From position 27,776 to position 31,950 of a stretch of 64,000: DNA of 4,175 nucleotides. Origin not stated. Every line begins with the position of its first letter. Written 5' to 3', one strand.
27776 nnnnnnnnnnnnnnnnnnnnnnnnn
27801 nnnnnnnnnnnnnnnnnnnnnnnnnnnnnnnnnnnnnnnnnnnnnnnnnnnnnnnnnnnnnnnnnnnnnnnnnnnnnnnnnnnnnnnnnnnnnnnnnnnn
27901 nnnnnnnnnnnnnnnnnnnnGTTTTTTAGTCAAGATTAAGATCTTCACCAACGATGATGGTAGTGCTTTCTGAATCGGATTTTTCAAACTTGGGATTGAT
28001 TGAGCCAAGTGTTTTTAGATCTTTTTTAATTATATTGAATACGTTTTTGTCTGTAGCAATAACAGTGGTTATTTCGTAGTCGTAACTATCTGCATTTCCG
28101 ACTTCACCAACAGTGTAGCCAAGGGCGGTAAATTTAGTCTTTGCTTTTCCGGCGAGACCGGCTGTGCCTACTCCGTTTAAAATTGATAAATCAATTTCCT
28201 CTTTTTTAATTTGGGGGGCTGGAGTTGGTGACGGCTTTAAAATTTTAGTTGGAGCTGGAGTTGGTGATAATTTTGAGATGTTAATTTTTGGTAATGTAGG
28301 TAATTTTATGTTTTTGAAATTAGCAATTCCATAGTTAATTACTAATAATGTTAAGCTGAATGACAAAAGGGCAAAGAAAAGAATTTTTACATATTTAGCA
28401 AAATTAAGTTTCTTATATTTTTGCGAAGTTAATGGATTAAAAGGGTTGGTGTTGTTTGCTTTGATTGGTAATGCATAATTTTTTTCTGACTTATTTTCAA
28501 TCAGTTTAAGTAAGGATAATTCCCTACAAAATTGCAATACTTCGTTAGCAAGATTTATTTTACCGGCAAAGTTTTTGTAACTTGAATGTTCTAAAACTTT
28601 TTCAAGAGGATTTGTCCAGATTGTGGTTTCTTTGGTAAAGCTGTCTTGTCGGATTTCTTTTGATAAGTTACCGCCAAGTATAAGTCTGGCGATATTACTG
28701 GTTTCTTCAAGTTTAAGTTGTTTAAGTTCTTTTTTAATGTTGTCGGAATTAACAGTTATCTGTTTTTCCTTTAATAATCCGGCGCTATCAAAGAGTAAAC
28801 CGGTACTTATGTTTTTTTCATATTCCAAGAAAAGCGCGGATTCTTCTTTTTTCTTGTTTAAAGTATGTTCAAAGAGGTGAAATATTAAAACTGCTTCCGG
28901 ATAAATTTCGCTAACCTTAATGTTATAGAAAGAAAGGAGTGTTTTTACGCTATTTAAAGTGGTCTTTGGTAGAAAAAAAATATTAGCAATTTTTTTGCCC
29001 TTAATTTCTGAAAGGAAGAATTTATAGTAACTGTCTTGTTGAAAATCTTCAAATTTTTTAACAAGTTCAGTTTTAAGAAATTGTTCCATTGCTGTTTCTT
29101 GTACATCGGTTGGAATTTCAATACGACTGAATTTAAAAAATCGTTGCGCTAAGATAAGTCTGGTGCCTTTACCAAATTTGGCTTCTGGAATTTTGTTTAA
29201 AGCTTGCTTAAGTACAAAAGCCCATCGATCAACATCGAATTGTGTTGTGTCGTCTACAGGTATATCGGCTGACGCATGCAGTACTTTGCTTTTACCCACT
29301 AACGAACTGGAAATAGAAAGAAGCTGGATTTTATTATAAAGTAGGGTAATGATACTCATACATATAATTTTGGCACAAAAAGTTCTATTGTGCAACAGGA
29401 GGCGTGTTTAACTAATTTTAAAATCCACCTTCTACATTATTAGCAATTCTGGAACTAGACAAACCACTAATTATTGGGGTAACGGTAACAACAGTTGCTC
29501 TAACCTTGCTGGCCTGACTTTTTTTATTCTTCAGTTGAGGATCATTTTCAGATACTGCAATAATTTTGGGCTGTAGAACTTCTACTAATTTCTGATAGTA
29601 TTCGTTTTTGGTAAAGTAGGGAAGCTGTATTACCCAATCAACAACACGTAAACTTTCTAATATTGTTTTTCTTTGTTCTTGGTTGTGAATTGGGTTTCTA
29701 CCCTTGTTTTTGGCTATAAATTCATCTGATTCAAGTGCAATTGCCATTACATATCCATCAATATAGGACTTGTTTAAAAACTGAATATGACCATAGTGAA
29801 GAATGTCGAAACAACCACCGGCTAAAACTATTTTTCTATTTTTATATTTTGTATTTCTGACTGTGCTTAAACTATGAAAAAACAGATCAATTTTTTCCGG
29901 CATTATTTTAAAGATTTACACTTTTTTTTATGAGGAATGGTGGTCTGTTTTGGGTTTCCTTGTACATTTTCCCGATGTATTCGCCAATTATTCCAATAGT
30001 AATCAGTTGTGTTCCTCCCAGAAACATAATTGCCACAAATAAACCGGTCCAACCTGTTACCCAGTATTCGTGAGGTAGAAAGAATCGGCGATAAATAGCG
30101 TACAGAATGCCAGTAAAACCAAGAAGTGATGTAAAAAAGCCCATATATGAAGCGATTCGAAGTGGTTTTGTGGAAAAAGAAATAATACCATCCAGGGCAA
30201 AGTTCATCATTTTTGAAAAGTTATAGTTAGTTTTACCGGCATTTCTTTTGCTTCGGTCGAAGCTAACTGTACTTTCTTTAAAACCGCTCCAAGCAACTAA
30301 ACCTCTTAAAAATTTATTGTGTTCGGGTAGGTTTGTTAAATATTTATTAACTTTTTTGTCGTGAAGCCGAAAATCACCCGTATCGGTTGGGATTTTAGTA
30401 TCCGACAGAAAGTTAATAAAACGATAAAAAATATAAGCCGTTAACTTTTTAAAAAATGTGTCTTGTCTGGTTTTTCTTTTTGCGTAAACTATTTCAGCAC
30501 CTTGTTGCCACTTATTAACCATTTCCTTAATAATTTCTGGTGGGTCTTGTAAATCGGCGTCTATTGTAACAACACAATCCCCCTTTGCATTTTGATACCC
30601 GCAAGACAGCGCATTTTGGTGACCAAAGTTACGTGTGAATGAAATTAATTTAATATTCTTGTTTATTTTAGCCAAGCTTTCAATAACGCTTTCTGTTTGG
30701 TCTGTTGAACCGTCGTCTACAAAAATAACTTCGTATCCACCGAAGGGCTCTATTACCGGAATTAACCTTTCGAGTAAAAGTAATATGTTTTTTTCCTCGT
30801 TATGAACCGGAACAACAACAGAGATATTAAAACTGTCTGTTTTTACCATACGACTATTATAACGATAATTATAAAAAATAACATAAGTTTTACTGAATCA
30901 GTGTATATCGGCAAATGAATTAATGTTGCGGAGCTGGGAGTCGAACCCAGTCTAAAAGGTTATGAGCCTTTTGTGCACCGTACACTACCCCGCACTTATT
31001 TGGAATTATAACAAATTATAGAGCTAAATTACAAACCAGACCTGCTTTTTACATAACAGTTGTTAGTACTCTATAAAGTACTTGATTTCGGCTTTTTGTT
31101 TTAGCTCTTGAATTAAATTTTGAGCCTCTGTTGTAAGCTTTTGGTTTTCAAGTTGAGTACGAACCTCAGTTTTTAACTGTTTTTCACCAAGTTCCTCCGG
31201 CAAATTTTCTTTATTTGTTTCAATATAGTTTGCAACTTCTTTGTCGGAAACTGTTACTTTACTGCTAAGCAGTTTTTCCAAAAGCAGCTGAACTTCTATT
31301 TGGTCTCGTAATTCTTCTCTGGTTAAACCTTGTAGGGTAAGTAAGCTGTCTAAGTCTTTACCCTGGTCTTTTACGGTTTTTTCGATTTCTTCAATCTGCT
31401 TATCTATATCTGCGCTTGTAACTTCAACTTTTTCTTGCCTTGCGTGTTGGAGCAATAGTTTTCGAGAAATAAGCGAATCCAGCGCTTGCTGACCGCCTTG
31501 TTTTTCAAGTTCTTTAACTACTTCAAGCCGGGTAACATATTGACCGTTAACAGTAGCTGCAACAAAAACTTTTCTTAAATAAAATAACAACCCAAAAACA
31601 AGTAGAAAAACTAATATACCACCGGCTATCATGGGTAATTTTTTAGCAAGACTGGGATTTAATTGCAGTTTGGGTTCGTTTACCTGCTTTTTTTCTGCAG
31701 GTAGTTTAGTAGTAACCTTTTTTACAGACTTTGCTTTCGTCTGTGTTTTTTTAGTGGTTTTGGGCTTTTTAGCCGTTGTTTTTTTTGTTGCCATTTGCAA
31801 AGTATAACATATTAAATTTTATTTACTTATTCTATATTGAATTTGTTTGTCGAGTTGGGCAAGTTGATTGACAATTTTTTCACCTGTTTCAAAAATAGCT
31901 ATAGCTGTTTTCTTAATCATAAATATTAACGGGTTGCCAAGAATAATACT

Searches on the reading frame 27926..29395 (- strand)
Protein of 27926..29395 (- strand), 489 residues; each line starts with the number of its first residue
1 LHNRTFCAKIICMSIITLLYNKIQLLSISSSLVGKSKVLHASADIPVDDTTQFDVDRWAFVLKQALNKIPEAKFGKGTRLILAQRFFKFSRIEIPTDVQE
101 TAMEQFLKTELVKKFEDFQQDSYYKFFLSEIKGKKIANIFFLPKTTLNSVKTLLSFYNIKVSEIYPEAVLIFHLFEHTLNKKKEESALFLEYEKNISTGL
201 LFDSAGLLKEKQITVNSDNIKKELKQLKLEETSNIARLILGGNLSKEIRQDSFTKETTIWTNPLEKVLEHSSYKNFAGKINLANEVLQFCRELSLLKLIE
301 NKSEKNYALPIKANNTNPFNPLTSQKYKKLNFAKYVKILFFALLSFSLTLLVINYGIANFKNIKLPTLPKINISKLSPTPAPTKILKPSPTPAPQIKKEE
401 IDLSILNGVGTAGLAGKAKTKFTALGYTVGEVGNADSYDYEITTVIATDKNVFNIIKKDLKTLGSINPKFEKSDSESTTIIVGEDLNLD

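Call 12: search_protein_families(library=pfam, proteins=[window:27926-29395:-], max_evalue=0.001)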
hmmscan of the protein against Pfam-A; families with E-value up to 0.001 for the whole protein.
window:27926-29395:- (489 aa): 1 family
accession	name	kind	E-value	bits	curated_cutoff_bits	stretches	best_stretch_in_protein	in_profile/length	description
PF13399.11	LytR_C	-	1.9e-10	41.9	22.2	1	401-485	2-85/86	LytR cell envelope-related transcriptional attenuator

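Call 53: search_protein_families(library=ncbifam, proteins=[window:27926-29395:-], max_evalue=0.00001)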
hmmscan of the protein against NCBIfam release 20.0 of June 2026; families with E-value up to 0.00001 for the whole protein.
window:27926-29395:- (489 aa): 0 families

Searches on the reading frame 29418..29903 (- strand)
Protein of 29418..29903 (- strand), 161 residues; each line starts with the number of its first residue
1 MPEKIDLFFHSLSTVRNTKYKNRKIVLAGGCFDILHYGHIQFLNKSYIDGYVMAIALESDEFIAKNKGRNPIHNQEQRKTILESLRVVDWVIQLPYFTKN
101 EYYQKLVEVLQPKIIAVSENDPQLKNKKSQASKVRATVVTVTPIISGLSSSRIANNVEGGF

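Call 12: search_protein_families(library=pfam, proteins=[window:29418-29903:-], max_evalue=0.001)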
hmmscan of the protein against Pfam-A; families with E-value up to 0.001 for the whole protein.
window:29418-29903:- (161 aa): 1 family
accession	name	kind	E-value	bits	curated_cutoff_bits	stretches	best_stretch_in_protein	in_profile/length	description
PF01467.32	CTP_transf_like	-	7.7e-10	39.5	21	1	27-153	1-130/133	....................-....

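Call 53: search_protein_families(library=ncbifam, proteins=[window:29418-29903:-], max_evalue=0.00001)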
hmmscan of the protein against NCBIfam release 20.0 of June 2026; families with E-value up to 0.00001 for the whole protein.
window:29418-29903:- (161 aa): 8 families
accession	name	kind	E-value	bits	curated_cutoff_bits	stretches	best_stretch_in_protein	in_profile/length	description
TIGR02199.1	rfaE_dom_II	equivalog_domain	3e-24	85.5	181.5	1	15-157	3-142/144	D-glycero-beta-D-manno-heptose 1-phosphate adenylyltransferase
NF008454.0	PRK11316.1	equivalog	2.5e-21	75.9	521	1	13-158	330-472/475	bifunctional D-glycero-beta-D-manno-heptose-7-phosphate kinase/D-glycero-beta-D-manno-heptose 1-phosphate adenylyltransferase HldE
TIGR01518.1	g3p_cytidyltrns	equivalog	7.6e-14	51.9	165.4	1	26-96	1-70/125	glycerol-3-phosphate cytidylyltransferase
TIGR00125.1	cyt_tran_rel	domain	1.3e-11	44.5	27.7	1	25-90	1-64/65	adenylyltransferase/cytidyltransferase family protein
NF001985.0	PRK00777.1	subfamily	1.6e-10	41.2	104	1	24-84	5-64/157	pantetheine-phosphate adenylyltransferase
NF002250.0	PRK01170.1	subfamily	7.1e-07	29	489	1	24-84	1-59/322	bifunctional pantetheine-phosphate adenylyltransferase/NTP phosphatase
NF004162.0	PRK05627.1-5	equivalog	2.4e-06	27.2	241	1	18-98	8-90/304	bifunctional riboflavin kinase/FAD synthetase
NF041124.1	CoaD_Thcocales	equivalog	2.9e-06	27.3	290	1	21-78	3-59/156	phosphopantetheine adenylyltransferase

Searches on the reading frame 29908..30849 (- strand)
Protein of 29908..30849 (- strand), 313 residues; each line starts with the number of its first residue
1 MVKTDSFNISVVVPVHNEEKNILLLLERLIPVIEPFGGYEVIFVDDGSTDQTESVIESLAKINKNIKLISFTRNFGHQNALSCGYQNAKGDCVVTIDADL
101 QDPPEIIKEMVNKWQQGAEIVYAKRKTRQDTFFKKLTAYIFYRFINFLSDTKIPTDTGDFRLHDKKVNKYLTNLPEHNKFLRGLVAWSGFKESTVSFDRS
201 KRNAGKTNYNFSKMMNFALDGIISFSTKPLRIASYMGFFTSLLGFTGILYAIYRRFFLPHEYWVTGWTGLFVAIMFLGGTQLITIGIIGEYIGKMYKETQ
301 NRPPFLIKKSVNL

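Call 10: search_protein_families(library=pfam, proteins=[window:29908-30849:-], max_evalue=0.01)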
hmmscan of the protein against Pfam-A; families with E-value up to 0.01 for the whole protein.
window:29908-30849:- (313 aa): 4 families
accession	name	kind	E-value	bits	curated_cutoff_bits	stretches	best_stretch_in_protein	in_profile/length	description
PF00535.33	Glycos_transf_2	-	2.7e-35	122.2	23.3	1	10-169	1-165/168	Glycosyl transferase family 2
PF10111.15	Glyco_tranf_2_2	-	5.7e-08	33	27.3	1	10-104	1-96/276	Glycosyltransferase like family 2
PF13641.12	Glyco_tranf_2_3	-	1.1e-07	32.5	27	1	9-130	3-128/230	Glycosyltransferase like family 2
PF13506.12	Glyco_transf_21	-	0.00031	20.7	21.7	1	79-150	20-93/174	Glycosyl transferase family 21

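Call 53: search_protein_families(library=ncbifam, proteins=[window:29908-30849:-], max_evalue=0.00001)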
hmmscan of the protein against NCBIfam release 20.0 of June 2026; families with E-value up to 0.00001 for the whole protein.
window:29908-30849:- (313 aa): 17 families
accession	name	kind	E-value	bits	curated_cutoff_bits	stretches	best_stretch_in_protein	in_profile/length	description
NF047588.1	GlcsyltransPgfSStrep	equivalog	2.9e-83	279.6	500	1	8-310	2-305/308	glycosyltransferase PgfS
NF007986.1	PRK10714.1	equivalog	8.6e-54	182.7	529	1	8-311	7-312/316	undecaprenyl-phosphate 4-deoxy-4-formamido-L-arabinose transferase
TIGR03937.1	PgaC_IcaA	equivalog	3.8e-17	62.3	422.3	1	6-117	44-153/407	poly-beta-1,6-N-acetyl-D-glucosamine synthase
NF041875.1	EPS_EpsD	equivalog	1.1e-13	51.4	370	1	9-121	1-111/325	exopolysaccharide biosynthesis glycosyltransferase EpsD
TIGR04283.1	glyco_like_mftF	equivalog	3.3e-13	49.7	182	1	9-140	1-124/221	TIGR04283 family arsenosugar biosynthesis glycosyltransferase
TIGR03965.1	mycofact_glyco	equivalog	1e-12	47.7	280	1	7-116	74-181/467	mycofactocin biosynthesis glycosyltransferase MftF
NF007482.0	PRK10073.1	equivalog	1.2e-11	44.2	423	1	5-111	4-107/334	glycosyltransferase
NF010496.0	PRK13915.1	equivalog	1.7e-10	40.5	262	1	6-124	30-152/307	glucosyl-3-phosphoglycerate synthase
NF047683.1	TeichurnBiosyTuaG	equivalog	2.7e-09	37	400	1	8-107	7-104/252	teichuronic acid biosynthesis protein TuaG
TIGR03111.1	glyc2_xrt_Gpos1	hypoth_equivalog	8.9e-09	34.6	363.95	1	8-121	50-163/439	TIGR03111 family XrtG-associated glycosyltransferase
TIGR04242.1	nodulat_NodC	equivalog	2.3e-08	33.4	550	1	8-136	49-181/395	chitooligosaccharide synthase NodC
NF050050.1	ProtGlycPglI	equivalog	8.7e-08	31.9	500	1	9-129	4-123/306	GalNAc(5)-diNAcBac-PP-undecaprenol beta-1,3-glucosyltransferase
NF038302.1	EPS_HpsE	equivalog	1.4e-07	30.8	300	1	8-108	2-105/307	hormogonium polysaccharide biosynthesis glycosyltransferase HpsE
NF045692.1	OglycostaseCruG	equivalog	2.7e-06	26.6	600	1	8-114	42-152/386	2'-O-glycosyltransferase CruG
NF038299.1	EPS_HpsN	equivalog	2.8e-06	26.5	425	0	8-120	2-112/317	hormogonium polysaccharide biosynthesis glycosyltransferase HpsN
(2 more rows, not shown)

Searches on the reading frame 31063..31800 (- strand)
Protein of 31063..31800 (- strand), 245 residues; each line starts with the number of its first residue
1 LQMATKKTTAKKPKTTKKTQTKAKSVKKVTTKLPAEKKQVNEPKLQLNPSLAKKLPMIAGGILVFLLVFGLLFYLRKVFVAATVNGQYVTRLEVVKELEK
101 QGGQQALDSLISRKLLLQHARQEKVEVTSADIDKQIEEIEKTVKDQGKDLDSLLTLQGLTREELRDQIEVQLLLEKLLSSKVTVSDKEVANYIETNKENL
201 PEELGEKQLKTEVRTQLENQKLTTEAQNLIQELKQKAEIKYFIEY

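Call 13: search_protein_families(library=pfam, proteins=[window:31063-31800:-], max_evalue=0.001)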
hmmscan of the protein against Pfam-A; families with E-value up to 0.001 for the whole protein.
window:31063-31800:- (245 aa): 3 families
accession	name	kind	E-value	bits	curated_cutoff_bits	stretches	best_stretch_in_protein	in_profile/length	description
PF13624.11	SurA_N_3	-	5.7e-11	42.9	27.2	1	100-177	81-161/162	SurA-like N-terminal domain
PF09312.16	SurA_N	-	1.2e-05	25.9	30.8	1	104-176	44-116/118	SurA N-terminal domain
PF13623.11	SurA_N_2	-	0.00051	20.4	28.5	0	99-140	82-123/145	SurA-like N-terminal domain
